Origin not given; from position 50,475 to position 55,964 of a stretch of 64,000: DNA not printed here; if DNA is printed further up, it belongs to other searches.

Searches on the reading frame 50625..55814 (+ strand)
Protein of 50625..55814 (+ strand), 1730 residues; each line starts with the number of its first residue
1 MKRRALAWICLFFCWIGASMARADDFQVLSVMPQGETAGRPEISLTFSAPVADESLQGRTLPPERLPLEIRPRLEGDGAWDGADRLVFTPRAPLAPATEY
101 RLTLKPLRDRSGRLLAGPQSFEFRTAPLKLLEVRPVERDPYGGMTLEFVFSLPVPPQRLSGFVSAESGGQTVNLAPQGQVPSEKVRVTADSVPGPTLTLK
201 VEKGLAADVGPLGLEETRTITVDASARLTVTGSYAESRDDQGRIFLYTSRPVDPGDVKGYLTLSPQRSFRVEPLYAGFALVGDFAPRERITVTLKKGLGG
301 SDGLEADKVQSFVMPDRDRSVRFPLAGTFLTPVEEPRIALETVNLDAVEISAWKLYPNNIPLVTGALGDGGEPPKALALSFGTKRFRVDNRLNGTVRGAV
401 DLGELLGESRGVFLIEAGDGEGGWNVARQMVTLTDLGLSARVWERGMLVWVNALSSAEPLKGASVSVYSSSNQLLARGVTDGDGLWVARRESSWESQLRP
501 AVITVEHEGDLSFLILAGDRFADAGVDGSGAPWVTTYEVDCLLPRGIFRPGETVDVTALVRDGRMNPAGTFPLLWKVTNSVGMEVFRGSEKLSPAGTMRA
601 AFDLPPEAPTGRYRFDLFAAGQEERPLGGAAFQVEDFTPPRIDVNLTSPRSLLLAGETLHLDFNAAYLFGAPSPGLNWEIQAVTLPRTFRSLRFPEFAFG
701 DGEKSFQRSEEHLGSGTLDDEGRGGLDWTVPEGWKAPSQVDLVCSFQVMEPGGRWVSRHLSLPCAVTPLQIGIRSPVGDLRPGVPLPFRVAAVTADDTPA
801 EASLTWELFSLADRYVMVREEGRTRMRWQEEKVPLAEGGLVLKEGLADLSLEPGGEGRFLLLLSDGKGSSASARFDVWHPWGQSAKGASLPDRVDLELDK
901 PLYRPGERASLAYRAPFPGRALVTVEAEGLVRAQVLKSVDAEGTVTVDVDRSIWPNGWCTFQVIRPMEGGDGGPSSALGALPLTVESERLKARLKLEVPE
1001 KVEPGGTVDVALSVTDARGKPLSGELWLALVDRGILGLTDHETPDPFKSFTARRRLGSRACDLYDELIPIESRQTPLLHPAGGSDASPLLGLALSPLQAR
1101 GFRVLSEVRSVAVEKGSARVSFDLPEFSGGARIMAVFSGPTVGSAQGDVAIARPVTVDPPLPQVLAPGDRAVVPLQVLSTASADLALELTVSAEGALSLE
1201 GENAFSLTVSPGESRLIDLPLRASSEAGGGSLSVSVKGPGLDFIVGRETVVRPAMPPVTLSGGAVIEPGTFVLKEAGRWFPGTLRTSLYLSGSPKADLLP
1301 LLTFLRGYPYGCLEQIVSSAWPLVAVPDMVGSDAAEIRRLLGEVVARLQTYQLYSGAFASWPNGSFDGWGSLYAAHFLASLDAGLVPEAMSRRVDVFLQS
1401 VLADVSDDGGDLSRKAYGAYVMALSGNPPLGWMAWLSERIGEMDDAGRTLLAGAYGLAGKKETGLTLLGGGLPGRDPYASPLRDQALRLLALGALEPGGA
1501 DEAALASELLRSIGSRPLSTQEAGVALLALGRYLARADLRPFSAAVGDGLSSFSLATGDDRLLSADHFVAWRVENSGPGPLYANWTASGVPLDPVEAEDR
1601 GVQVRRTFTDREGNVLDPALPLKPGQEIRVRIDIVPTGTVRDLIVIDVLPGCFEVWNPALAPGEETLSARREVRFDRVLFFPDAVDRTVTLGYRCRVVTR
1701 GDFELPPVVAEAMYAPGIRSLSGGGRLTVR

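Call 81: search_protein_families(library=pfam, proteins=[window:50625-55814:+], max_evalue=0.0001)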
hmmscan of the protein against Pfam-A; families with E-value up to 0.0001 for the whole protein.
window:50625-55814:+ (1730 aa): 7 families
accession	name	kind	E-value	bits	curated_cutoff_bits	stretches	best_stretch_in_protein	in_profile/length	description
PF17972.7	bMG5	-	4.9e-20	72.6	26.5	1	641-763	2-124/127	Bacterial Alpha-2-macroglobulin MG5 domain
PF17973.7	bMG10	-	3.4e-19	69.8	26.2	1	1601-1716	1-130/131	Bacterial Alpha-2-macroglobulin MG10 domain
PF01835.25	MG2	-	6e-18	65.4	32.8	1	544-634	7-96/96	MG2 domain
PF11974.14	bMG3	-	7.3e-18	64.9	34.9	1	433-520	1-90/103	Bacterial alpha-2-macroglobulin MG3 domain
PF07703.20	A2M_BRD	-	8e-11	42.9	22.7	1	895-1038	2-140/140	Alpha-2-macroglobulin bait region domain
PF13205.12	Big_5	-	4.5e-07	31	23.6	1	27-125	6-105/105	Bacterial Ig-like domain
PF17962.7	bMG6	-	3.1e-05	24.6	23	1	779-876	10-109/112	Bacterial macroglobulin domain 6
